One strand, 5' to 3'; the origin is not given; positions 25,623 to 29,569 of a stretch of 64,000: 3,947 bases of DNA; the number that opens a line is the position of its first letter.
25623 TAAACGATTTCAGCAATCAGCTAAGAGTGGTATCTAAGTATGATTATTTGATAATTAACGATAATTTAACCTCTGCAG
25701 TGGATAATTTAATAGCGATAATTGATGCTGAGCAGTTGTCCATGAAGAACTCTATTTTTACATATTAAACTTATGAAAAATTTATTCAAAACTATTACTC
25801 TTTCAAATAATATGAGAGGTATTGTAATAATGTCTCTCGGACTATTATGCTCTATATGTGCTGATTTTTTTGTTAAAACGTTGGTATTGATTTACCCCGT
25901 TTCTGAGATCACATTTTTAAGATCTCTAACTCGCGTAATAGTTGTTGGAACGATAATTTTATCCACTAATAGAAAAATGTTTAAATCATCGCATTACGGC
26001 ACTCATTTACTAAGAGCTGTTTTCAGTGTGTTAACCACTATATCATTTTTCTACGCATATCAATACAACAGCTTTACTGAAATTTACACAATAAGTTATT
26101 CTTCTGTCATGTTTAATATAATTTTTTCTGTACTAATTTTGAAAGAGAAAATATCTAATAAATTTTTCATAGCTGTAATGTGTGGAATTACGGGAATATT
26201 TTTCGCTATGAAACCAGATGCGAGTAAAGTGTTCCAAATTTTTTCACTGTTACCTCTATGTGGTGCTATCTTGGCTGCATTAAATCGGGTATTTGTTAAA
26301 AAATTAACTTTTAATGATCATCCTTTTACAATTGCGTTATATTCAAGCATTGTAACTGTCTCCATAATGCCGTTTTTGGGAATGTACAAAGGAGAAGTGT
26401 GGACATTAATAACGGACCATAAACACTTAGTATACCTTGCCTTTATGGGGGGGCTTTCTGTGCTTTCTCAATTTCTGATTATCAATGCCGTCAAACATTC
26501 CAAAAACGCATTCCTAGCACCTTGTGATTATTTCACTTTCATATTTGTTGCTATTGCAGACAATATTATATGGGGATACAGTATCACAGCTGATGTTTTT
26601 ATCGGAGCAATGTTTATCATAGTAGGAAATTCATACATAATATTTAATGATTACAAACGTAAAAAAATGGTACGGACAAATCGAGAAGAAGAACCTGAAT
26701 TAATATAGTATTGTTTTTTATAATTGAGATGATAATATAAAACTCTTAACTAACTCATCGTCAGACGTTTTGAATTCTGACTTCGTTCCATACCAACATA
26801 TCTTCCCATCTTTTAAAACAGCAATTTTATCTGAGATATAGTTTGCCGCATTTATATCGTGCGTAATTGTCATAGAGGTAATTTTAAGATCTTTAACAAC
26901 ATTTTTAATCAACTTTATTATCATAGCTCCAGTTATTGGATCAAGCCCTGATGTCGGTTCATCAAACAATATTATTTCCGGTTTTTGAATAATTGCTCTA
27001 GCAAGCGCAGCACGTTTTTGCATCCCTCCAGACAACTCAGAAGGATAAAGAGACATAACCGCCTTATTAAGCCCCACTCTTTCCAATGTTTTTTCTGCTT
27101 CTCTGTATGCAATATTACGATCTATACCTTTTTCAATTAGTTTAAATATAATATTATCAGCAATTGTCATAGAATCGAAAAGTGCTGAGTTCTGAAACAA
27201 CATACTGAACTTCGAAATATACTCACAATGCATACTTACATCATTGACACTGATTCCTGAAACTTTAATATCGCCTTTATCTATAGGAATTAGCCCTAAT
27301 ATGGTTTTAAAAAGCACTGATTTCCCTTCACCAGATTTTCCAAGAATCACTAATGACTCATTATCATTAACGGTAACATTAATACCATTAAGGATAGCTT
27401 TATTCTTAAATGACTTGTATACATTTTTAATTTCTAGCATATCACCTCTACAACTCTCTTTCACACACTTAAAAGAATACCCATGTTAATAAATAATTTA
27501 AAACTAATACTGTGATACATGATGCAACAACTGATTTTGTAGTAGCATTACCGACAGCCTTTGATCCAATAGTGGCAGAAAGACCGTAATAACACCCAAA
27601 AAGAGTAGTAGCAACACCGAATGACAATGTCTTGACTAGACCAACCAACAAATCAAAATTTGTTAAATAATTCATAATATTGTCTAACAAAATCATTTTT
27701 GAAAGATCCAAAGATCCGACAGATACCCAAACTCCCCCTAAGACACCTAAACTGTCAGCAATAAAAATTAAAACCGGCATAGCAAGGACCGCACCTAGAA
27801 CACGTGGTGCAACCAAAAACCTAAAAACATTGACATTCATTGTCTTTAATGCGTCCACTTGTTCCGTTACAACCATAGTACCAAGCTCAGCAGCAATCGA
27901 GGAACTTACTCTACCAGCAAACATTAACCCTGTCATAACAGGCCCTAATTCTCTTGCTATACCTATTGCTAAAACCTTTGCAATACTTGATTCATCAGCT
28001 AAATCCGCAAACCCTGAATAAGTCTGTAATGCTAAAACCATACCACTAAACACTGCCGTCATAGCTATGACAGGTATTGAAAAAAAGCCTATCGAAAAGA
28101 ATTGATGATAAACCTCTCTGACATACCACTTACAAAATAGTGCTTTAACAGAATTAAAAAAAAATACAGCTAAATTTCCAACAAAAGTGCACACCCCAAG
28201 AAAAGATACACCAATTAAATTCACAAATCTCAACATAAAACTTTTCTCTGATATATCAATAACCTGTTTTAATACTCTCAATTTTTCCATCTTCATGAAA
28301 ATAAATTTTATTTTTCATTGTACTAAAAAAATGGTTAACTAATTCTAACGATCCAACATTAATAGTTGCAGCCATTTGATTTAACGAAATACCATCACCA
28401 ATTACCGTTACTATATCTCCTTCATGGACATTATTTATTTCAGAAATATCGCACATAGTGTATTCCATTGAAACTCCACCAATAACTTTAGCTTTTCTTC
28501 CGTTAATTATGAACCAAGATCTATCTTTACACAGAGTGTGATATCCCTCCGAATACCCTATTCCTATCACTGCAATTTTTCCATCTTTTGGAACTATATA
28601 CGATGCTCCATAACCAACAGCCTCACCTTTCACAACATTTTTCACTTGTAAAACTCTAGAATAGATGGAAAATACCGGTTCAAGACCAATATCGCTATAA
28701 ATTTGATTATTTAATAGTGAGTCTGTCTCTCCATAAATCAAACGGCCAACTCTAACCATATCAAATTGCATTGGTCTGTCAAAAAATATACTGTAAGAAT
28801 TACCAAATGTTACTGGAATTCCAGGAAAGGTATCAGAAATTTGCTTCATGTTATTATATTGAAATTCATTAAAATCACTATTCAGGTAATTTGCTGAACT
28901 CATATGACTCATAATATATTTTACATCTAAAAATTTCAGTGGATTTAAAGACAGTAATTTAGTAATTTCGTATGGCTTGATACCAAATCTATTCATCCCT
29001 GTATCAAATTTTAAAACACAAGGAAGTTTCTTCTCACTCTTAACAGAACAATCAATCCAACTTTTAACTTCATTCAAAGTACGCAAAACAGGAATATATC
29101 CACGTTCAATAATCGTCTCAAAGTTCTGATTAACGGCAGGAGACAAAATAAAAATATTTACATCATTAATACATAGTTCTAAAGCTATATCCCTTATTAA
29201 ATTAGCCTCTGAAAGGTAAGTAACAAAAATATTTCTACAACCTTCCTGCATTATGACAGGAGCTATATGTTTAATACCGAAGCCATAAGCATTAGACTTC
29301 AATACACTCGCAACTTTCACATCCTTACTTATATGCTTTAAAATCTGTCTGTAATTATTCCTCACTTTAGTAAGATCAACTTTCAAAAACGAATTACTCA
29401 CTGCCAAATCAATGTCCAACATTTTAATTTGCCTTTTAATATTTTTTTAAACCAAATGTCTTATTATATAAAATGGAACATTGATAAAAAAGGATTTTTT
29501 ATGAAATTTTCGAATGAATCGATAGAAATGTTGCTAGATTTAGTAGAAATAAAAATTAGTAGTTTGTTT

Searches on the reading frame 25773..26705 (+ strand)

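Call 74: search_protein_families(library=pfam, proteins=[window:25773-26705:+], max_evalue=0.00001)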
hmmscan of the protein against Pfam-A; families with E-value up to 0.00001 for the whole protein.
window:25773-26705:+ (311 aa): 1 family
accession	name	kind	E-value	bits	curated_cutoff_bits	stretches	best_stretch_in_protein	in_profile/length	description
PF00892.27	EamA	-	9.9e-23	81.3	28.2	2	15-145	2-133/135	EamA-like transporter family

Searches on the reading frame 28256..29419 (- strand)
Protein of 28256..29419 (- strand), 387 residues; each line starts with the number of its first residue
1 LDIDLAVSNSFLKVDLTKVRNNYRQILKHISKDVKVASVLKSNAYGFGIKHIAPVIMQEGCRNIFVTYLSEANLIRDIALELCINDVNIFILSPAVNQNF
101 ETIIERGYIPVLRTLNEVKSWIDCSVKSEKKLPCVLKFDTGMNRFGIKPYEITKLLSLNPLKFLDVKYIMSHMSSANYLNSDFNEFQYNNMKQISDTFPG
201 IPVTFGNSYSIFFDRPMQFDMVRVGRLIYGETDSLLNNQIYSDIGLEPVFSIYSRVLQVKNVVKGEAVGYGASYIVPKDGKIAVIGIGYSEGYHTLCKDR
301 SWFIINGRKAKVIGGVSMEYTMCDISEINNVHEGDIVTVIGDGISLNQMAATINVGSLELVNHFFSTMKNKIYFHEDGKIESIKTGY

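Call 74: search_protein_families(library=pfam, proteins=[window:28256-29419:-], max_evalue=0.00001)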
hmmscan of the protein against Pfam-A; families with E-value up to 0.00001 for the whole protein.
window:28256-29419:- (387 aa): 2 families
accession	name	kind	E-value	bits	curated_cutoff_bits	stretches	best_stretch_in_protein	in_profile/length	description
PF01168.26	Ala_racemase_N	-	2.3e-41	142.4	24.1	1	14-232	1-219/220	Alanine racemase, N-terminal domain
PF00842.27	Ala_racemase_C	-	4.6e-29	101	25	1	249-364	1-119/127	Alanine racemase, C-terminal domain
